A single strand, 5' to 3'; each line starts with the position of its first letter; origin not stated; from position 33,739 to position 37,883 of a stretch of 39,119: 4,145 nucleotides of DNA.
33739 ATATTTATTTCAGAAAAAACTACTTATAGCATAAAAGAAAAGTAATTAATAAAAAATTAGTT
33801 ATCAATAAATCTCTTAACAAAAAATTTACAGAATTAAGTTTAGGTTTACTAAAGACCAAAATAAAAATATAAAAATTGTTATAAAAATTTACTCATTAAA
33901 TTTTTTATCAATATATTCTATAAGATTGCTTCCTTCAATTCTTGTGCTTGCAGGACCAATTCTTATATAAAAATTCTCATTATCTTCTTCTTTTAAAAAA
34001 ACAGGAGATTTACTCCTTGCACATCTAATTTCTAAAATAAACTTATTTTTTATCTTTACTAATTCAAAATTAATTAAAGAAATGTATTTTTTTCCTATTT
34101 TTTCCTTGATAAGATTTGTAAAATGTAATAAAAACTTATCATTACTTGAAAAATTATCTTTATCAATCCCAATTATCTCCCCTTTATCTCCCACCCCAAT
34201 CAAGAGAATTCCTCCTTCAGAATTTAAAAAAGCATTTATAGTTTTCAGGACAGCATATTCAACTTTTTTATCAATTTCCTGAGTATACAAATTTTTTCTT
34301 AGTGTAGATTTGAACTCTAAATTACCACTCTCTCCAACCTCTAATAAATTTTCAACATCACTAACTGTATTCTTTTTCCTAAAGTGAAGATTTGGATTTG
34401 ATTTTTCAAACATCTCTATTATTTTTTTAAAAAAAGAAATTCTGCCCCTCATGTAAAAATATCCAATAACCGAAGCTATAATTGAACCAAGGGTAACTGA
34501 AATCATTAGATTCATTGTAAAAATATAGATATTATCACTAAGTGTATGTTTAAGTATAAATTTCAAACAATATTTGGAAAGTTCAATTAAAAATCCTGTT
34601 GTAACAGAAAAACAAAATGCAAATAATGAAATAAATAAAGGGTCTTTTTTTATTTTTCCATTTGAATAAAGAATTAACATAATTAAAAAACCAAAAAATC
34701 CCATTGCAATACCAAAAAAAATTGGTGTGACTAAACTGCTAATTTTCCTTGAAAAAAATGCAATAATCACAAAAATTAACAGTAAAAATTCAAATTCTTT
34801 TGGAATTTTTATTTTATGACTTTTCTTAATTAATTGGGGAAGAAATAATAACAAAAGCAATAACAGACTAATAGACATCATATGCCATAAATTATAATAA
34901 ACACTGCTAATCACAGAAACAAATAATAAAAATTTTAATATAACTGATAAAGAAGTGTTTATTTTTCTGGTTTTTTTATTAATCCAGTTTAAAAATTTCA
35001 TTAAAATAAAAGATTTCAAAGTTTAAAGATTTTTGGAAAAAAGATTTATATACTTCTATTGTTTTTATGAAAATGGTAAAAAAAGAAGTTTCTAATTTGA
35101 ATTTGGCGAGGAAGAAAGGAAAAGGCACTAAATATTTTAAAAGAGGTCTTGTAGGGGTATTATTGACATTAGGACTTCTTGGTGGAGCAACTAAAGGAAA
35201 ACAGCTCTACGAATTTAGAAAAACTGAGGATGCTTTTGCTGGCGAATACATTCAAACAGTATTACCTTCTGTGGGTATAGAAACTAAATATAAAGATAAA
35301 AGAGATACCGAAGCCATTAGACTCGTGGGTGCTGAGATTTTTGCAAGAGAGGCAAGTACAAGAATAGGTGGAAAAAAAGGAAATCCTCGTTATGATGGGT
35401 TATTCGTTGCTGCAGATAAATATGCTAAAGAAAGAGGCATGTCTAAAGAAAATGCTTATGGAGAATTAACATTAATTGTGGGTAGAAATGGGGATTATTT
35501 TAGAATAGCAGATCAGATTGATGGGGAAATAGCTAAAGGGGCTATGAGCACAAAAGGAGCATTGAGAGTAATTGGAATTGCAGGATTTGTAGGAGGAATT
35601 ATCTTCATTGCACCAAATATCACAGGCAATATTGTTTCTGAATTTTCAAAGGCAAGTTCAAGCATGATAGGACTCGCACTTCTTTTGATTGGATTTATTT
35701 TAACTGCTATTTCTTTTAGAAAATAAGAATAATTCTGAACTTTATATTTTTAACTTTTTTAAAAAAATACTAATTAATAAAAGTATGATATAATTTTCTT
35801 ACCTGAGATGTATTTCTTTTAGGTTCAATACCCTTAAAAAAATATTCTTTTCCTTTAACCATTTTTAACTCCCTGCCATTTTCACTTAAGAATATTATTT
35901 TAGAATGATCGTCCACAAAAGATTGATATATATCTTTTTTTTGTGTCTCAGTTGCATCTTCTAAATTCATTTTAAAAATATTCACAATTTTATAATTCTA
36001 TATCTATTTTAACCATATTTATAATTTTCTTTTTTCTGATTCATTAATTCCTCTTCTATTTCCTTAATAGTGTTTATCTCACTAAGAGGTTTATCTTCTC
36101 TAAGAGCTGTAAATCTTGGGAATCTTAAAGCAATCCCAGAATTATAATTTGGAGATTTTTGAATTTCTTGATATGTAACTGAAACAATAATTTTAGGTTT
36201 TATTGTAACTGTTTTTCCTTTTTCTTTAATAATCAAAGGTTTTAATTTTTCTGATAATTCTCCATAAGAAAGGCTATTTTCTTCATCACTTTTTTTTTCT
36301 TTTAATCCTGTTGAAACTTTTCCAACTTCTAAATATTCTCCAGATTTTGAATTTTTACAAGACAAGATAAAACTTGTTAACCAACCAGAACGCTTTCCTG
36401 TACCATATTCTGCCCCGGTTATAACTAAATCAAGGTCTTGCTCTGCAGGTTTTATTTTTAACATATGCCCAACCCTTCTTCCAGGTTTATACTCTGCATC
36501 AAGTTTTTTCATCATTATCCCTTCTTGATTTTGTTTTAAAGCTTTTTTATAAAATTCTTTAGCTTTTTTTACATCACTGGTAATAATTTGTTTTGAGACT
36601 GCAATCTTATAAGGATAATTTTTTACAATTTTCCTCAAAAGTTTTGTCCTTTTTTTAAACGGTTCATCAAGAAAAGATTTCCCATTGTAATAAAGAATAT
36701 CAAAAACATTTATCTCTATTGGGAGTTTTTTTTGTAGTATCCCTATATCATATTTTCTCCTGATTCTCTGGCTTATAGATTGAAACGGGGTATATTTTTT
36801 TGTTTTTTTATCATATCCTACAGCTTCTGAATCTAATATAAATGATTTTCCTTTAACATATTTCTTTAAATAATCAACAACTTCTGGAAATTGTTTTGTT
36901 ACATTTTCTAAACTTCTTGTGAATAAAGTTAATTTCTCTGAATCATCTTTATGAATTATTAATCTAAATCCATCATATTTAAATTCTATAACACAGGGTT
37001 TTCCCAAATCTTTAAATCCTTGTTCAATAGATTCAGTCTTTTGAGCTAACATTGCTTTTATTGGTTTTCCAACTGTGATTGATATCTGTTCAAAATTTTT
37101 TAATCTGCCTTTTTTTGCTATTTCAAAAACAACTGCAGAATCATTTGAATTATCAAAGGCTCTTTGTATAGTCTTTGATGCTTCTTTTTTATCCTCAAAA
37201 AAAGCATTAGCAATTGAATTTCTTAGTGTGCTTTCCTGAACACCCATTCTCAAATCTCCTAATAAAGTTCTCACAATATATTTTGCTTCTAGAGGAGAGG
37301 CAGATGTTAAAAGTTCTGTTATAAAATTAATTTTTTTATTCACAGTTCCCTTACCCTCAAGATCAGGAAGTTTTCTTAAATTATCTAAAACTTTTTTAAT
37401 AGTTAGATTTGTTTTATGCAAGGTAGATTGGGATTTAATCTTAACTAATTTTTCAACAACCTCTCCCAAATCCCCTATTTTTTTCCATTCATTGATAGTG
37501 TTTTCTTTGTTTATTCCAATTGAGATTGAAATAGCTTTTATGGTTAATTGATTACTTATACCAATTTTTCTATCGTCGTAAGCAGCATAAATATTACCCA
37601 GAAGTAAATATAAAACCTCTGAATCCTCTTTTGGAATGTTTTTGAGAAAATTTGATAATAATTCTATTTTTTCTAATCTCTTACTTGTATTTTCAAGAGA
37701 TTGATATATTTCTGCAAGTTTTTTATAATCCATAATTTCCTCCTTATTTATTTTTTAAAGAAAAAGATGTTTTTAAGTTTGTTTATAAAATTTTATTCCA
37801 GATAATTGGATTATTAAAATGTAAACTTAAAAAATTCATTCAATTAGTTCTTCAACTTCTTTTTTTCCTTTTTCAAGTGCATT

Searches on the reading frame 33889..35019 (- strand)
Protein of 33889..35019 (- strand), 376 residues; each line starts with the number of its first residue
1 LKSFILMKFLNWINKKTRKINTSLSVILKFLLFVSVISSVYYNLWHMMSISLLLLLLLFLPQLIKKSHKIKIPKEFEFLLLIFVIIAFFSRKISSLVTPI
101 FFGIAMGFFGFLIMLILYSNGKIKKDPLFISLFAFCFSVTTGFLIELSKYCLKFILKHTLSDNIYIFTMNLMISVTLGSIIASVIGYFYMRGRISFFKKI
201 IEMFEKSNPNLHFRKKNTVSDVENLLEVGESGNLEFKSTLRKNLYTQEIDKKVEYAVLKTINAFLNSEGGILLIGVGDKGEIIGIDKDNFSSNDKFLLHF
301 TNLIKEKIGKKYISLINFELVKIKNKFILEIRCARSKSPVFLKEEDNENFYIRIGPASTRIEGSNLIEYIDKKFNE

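Call 33: search_protein_families(library=pfam, proteins=[window:33889-35019:-], max_evalue=0.001)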
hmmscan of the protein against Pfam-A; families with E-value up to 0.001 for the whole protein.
window:33889-35019:- (376 aa): 1 family
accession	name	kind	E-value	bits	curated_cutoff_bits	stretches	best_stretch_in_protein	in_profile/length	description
PF04326.19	SLFN_AlbA_2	-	1.2e-20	74.7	25.3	1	230-361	1-117/118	Schlafen, AlbA_2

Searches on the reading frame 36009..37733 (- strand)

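Call 33: search_protein_families(library=pfam, proteins=[window:36009-37733:-], max_evalue=0.001)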
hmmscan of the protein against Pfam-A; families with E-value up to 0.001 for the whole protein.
window:36009-37733:- (574 aa): 3 families
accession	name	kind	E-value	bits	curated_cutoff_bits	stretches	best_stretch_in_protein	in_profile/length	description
PF01068.26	DNA_ligase_A_M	-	5.8e-58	196.4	26.2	1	228-428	2-204/204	ATP dependent DNA ligase domain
PF04675.19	DNA_ligase_A_N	-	1.9e-41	142.6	24.6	1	3-175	2-174/174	DNA ligase N terminus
PF04679.21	DNA_ligase_A_C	-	1.2e-14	54.9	27.5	1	448-548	1-94/94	ATP dependent DNA ligase C terminal region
